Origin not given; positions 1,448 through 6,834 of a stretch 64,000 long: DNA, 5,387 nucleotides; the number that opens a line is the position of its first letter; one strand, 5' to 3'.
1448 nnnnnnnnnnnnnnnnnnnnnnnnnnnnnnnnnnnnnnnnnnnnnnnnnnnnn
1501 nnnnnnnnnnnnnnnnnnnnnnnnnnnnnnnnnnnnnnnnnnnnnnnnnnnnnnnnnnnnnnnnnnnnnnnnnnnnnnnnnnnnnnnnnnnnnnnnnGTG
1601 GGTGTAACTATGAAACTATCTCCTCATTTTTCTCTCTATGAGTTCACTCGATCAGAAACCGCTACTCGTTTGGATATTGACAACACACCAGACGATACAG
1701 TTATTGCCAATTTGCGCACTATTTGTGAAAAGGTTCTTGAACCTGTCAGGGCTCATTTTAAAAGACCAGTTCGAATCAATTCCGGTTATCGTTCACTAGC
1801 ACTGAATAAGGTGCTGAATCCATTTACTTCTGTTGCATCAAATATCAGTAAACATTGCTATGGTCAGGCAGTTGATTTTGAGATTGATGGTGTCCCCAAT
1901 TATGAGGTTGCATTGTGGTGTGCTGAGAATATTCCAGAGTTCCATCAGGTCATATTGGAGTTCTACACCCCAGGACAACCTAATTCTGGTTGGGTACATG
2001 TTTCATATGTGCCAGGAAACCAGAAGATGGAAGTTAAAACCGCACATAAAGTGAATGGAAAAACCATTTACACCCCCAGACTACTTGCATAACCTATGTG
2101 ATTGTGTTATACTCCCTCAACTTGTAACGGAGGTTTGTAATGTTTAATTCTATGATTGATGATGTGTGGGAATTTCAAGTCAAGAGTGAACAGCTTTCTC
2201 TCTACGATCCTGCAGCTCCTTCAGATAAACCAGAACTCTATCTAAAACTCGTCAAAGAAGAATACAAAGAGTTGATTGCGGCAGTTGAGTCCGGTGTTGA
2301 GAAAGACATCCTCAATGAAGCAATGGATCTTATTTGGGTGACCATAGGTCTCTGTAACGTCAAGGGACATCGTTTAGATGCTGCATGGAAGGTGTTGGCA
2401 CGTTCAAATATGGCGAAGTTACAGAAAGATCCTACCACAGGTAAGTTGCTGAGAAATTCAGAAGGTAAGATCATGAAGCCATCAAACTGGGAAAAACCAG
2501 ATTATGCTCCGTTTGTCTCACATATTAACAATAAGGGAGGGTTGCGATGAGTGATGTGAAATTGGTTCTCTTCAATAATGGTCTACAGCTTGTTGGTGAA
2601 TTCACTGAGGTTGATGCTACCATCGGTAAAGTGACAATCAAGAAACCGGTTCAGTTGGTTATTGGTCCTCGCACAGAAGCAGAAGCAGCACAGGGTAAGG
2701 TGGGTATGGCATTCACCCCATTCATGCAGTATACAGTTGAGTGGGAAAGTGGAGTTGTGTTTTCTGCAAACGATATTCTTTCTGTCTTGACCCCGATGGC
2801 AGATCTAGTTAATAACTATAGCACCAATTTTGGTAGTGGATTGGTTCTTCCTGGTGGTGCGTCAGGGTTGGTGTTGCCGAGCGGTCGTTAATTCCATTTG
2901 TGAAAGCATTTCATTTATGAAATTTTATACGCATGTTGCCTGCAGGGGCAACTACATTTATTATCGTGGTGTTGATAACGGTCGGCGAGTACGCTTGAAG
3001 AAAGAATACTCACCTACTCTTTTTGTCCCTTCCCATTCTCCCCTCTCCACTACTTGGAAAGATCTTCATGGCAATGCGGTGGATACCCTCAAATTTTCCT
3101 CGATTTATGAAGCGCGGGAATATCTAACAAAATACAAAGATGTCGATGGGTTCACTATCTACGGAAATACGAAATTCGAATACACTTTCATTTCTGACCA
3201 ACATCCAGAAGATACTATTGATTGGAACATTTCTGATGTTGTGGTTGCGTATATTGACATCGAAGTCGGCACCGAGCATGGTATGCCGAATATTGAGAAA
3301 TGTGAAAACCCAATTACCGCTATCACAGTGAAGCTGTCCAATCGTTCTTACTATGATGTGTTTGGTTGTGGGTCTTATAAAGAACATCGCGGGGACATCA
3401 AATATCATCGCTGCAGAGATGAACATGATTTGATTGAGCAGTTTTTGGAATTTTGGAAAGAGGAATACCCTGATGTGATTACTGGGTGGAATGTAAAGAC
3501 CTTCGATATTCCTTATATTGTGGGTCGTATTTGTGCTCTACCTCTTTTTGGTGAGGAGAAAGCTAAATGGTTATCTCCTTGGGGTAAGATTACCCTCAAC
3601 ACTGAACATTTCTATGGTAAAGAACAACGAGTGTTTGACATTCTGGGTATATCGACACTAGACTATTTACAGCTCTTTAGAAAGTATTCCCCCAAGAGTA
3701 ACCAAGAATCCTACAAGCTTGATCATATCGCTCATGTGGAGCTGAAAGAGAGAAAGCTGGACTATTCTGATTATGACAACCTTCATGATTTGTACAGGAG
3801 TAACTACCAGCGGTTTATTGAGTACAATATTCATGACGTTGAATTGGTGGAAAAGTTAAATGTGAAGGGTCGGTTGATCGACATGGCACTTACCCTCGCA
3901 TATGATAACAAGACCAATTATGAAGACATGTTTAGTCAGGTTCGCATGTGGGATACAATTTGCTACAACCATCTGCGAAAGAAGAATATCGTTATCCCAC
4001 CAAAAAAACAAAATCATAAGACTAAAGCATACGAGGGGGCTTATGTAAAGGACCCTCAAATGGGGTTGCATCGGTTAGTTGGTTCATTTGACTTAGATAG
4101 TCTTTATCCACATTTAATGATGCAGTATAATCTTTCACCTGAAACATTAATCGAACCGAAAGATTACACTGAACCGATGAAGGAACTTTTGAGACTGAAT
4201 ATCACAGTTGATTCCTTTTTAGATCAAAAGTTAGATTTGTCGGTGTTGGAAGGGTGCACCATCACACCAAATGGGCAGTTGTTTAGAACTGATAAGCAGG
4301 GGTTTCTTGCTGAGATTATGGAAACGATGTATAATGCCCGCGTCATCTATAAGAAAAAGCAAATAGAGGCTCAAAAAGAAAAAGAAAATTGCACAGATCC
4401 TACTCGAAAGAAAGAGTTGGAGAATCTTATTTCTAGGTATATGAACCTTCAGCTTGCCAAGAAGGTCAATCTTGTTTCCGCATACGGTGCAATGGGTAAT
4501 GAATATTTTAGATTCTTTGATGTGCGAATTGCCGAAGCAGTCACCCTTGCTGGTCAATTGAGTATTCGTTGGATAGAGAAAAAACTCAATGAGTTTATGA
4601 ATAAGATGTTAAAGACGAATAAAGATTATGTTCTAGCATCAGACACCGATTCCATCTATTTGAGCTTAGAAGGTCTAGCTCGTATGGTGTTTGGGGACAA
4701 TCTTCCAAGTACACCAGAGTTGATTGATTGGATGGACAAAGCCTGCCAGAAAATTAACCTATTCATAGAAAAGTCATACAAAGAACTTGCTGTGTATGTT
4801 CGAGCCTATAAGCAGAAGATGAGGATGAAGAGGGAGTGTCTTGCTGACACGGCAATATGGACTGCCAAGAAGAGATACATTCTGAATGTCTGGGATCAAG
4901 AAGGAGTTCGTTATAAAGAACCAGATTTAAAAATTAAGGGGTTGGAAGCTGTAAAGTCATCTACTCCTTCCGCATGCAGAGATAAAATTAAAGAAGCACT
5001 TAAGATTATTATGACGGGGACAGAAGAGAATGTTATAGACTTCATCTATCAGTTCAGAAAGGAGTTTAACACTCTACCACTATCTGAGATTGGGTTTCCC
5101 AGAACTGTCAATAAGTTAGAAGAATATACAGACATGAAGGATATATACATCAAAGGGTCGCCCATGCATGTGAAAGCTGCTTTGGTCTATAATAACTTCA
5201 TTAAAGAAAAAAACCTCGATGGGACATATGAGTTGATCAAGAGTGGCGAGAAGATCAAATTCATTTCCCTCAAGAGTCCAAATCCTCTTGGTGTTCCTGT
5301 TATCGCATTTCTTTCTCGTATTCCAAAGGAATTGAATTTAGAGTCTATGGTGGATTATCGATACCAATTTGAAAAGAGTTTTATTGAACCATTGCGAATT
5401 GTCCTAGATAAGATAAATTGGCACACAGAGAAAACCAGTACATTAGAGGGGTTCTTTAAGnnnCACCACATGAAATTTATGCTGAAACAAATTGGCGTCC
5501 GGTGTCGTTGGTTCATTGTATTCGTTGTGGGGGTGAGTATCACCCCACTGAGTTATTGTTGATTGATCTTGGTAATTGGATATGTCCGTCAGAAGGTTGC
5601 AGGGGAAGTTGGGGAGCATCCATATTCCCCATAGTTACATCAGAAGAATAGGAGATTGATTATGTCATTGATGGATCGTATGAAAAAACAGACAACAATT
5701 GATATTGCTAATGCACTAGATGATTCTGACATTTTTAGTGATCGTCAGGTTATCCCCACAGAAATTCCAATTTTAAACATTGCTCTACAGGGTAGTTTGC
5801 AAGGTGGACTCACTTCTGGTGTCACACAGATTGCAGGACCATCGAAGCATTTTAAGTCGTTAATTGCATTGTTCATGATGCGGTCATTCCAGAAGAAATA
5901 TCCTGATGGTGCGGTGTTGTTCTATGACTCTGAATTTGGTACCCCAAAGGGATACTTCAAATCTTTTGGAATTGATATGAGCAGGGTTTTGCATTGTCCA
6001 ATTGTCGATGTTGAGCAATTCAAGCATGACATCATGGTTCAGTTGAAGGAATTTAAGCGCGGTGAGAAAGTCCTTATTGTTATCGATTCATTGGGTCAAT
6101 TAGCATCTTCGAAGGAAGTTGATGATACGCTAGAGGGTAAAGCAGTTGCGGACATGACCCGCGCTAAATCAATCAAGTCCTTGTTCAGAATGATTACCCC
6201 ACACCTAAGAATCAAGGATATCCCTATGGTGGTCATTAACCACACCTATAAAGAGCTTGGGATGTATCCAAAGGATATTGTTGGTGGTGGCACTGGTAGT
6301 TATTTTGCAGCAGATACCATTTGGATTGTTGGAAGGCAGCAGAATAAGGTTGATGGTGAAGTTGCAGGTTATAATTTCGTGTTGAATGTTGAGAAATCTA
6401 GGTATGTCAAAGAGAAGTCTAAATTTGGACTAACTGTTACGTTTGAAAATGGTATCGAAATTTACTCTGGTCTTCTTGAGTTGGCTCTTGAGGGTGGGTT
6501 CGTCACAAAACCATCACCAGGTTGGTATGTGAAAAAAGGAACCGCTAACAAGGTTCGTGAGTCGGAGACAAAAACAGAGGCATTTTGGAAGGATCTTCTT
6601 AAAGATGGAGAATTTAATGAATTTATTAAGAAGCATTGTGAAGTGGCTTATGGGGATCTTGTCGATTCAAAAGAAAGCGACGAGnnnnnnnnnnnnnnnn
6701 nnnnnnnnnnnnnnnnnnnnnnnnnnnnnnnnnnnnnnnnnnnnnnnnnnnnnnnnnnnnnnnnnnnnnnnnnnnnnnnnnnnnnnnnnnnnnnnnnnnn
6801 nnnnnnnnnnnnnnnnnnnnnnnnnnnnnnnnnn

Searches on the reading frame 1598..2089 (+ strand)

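Call 73: search_protein_families(library=pfam, proteins=[window:1598-2089:+], max_evalue=0.01)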
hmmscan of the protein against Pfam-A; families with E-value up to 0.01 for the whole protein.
window:1598-2089:+ (164 aa): 2 families
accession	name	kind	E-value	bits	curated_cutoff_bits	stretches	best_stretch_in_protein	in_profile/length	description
PF08291.16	Peptidase_M15_3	-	7.5e-11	42.6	23.2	1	9-110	1-90/108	Peptidase M15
PF05951.18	Peptidase_M15_2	-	2e-06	28.1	27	1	54-101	70-117/153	Bacterial protein of unknown function (DUF882)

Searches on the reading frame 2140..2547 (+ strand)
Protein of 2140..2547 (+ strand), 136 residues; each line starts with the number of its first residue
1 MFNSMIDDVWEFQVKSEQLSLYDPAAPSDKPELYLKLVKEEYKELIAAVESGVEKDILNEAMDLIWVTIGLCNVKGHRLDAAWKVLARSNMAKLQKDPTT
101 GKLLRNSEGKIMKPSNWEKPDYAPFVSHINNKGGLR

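Call 73: search_protein_families(library=pfam, proteins=[window:2140-2547:+], max_evalue=0.01)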
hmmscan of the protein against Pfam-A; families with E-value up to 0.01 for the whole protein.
window:2140-2547:+ (136 aa): 2 families
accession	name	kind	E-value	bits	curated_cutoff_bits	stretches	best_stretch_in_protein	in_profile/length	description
PF01503.22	PRA-PH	-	3.7e-10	40.5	21.3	1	17-90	15-86/86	Phosphoribosyl-ATP pyrophosphohydrolase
PF03819.22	MazG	-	2.9e-05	24.7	22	1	31-95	3-67/74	MazG nucleotide pyrophosphohydrolase domain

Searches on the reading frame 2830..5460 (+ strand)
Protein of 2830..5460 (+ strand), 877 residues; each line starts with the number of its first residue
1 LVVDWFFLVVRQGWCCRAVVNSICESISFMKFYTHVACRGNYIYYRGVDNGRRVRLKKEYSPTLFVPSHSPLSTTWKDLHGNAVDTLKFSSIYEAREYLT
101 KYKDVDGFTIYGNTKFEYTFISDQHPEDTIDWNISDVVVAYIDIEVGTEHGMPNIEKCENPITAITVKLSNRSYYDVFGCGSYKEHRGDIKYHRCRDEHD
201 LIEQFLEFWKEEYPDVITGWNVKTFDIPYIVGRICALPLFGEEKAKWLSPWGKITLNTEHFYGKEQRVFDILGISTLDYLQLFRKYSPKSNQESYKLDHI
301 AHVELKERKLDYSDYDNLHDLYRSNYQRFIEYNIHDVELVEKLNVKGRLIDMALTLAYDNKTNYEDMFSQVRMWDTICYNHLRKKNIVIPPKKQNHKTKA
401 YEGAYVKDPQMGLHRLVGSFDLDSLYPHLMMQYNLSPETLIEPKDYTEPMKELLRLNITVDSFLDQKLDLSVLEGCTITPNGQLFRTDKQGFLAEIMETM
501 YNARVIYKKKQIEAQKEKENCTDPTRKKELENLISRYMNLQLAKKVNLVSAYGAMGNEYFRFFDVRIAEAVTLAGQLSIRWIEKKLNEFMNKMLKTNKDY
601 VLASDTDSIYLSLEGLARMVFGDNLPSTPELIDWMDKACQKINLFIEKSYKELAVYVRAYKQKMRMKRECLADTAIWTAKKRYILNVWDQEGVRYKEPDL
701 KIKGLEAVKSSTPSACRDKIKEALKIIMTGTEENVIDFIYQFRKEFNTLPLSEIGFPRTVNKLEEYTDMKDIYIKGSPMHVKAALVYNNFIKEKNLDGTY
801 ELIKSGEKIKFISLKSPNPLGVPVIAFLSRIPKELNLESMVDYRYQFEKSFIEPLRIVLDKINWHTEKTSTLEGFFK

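Call 12: search_protein_families(library=pfam, proteins=[window:2830-5460:+], max_evalue=0.01)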
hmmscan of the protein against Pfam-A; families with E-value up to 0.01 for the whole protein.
window:2830-5460:+ (877 aa): 3 families
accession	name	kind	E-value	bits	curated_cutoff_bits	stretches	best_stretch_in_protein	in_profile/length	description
PF00136.26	DNA_pol_B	-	1.1e-25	90.9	23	1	381-756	22-354/453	DNA polymerase family B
PF03104.25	DNA_pol_B_exo1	-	4.4e-22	79.1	23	1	109-300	37-242/242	DNA polymerase family B, exonuclease domain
PF20286.3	divDNApol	-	3.2e-08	32.7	25.7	1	594-732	387-528/705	Divergent Family B DNA polymerase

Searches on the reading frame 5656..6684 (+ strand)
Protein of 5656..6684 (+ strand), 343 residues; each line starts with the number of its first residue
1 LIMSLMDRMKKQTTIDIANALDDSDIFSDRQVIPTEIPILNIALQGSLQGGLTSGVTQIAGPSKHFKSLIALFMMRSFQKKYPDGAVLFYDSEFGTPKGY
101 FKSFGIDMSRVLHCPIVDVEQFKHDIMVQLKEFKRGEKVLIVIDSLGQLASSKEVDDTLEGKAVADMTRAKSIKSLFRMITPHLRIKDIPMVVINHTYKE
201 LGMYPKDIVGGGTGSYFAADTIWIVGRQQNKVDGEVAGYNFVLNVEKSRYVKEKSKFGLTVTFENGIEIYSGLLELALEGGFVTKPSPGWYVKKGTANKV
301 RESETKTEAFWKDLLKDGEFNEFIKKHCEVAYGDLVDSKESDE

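Call 12: search_protein_families(library=pfam, proteins=[window:5656-6684:+], max_evalue=0.01)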
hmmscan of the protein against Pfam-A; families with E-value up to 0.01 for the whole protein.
window:5656-6684:+ (343 aa): 2 families
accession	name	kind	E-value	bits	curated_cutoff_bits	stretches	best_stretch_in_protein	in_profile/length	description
PF21134.2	T4_UVSX_C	-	2.2e-11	44.1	27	1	270-323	1-64/65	Bacteriophage T4, Recombination and repair protein, C-terminal domain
PF00154.27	RecA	-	2.7e-10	40.6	27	1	29-267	29-261/262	recA bacterial DNA recombination protein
